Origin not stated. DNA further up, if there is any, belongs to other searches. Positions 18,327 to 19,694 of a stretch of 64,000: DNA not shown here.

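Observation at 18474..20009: GH45-like endoglucanase domain with apparent circular permutation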

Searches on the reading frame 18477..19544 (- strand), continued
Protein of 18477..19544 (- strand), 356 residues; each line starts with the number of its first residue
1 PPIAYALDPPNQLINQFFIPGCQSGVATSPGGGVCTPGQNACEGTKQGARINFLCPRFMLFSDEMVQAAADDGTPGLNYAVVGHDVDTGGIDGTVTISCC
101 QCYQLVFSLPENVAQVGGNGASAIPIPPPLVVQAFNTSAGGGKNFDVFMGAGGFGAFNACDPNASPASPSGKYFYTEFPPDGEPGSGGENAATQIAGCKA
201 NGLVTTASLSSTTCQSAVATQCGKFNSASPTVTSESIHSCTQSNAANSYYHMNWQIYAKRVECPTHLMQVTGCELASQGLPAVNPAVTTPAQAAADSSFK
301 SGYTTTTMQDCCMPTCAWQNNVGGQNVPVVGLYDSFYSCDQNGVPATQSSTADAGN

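Call 63: list_cluster_members(proteins=[P0287, P0293, P0317, P0189, P0303, P0284, P0298, P0301, P0294, P0339])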
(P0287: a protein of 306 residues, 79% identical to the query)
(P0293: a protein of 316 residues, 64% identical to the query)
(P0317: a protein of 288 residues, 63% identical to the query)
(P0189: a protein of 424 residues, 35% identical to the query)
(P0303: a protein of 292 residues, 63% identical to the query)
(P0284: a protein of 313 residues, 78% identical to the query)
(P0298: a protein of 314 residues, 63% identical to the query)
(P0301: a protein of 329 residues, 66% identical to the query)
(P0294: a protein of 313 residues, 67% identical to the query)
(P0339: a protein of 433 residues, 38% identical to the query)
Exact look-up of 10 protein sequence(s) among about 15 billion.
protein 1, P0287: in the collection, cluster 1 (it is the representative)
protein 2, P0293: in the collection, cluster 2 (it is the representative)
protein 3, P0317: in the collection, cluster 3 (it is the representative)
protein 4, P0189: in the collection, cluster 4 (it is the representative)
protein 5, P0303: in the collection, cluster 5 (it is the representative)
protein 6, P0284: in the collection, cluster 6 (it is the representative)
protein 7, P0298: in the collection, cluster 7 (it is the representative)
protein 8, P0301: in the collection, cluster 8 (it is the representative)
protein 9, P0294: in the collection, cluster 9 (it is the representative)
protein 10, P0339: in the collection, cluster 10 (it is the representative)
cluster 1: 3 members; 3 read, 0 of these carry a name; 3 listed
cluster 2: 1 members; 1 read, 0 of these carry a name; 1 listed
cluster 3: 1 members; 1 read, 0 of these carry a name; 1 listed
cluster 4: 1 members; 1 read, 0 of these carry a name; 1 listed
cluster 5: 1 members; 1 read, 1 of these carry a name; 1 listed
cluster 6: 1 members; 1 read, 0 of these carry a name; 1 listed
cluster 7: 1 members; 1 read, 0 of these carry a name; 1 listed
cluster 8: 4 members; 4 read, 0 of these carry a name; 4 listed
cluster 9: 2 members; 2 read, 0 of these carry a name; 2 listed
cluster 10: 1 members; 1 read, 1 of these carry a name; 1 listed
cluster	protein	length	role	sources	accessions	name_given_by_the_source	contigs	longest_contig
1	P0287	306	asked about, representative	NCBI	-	-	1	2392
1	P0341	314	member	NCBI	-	-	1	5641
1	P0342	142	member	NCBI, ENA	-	-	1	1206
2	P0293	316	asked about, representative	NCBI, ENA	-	-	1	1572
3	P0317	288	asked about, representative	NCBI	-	-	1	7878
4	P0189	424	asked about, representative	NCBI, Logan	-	-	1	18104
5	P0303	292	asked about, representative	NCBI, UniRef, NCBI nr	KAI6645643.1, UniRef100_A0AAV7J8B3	Glycoside hydrolase family 45 protein [Oopsacas minuta] | cellulase n=1 Tax=Oopsacas minuta TaxID=111878 RepID=A0AAV7J8B3_9METZ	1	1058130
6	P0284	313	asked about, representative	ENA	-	-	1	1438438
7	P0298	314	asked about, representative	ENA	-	-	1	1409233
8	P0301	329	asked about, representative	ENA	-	-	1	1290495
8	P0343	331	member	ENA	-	-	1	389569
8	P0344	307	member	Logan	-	-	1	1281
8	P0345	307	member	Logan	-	-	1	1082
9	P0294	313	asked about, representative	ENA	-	-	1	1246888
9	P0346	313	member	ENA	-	-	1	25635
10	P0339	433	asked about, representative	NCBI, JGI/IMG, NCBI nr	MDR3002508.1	MAG: hypothetical protein LBU89_14770 [Fibromonadaceae bacterium] | hypothetical protein | hypothetical protein [Fibromonadaceae bacterium]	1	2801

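Call 64: find_related_loci(query=A3, collection=genome_contigs, flank=4000)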
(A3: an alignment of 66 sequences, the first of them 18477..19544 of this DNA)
Query A3 (356 aa) in genome_contigs; peptide patterns used: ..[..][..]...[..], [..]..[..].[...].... (x = any residue, [..] = any of these).
213 stretches matched a pattern; 114 encode a relative of the query (tblastn E <= 1e-3); the best 80 are kept; 80 distinct loci.
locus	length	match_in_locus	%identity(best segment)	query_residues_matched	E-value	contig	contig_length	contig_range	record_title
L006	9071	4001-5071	91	1-356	0e+0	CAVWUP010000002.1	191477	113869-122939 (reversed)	MAG: uncultured delta proteobacterium isolate MFD01689.bin.1.110 genome assembly, contig: contig_17510, whole genome sho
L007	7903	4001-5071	86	1-356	0e+0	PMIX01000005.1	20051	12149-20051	MAG: Myxococcales bacterium isolate fen_1127 73.20120600_E3D.16_contig_21598, whole genome shotgun sequence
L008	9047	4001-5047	83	1-348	0e+0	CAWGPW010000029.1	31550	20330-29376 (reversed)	MAG: uncultured delta proteobacterium isolate MFD05502.bin.2.3 genome assembly, contig: contig_46400, whole genome shotg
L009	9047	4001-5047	83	1-348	0e+0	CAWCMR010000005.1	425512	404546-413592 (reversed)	MAG: uncultured delta proteobacterium isolate MFD05502.bin.2.118 genome assembly, contig: contig_22180, whole genome sho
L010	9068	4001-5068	80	1-356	0e+0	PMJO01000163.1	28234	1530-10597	MAG: Myxococcales bacterium isolate fen_1125 73.20120600_E2D.64_contig_8858, whole genome shotgun sequence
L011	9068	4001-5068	81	1-356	0e+0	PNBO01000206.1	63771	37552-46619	MAG: Myxococcales bacterium isolate fen_1138 73.20120700_E3M.16_contig_81957, whole genome shotgun sequence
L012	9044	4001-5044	81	1-348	0e+0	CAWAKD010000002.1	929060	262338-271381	MAG: uncultured delta proteobacterium isolate MFD02416.bin.1.176 genome assembly, contig: contig_19340, whole genome sho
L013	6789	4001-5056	85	1-350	0e+0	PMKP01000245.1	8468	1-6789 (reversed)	MAG: Myxococcales bacterium isolate fen_1123 73.20120600_E1D.81_contig_20231, whole genome shotgun sequence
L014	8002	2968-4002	80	3-348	0e+0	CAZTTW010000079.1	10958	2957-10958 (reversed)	MAG TPA_asm: uncultured Myxococcales bacterium isolate binchicken_co50_413 genome assembly, contig: NODE_7447_length_109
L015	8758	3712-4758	78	5-355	0e+0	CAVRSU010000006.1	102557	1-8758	MAG: uncultured delta proteobacterium isolate MFD01476.bin.2.97 genome assembly, contig: contig_17914, whole genome shot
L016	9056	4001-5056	77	2-355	0e+0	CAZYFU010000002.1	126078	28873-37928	MAG TPA_asm: uncultured Myxococcales bacterium isolate SRP192927_co6_560 genome assembly, contig: NODE_76_length_126078_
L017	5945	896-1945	74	1-349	3e-175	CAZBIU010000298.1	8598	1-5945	MAG TPA_asm: uncultured Myxococcales bacterium isolate binchicken_co50_418 genome assembly, contig: NODE_10870_length_85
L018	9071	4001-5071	89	1-356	0e+0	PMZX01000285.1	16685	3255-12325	MAG: Myxococcales bacterium isolate fen_1103 73.20110800_E3M.7_contig_8345, whole genome shotgun sequence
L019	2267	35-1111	65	5-348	9e-153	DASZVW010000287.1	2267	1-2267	MAG TPA_asm: Polyangia bacterium isolate SMAG_U6141 k141_457420, whole genome shotgun sequence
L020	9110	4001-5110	65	4-356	2e-142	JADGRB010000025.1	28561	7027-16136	MAG: Proteobacteria bacterium isolate Chersky.8_6 contig-100_94, whole genome shotgun sequence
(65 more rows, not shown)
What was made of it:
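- Carriers are Polyangia/Polyangiaceae and Fibrobacterota (call 64). The family also occurs in Chitinispirillaceae (call 64).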

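Call 73: fold_search(model_id=the predicted structure, library=viral)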
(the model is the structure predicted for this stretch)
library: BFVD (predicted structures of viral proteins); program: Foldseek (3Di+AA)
matches with E <= 10: 0; with E <= 0.001: 0
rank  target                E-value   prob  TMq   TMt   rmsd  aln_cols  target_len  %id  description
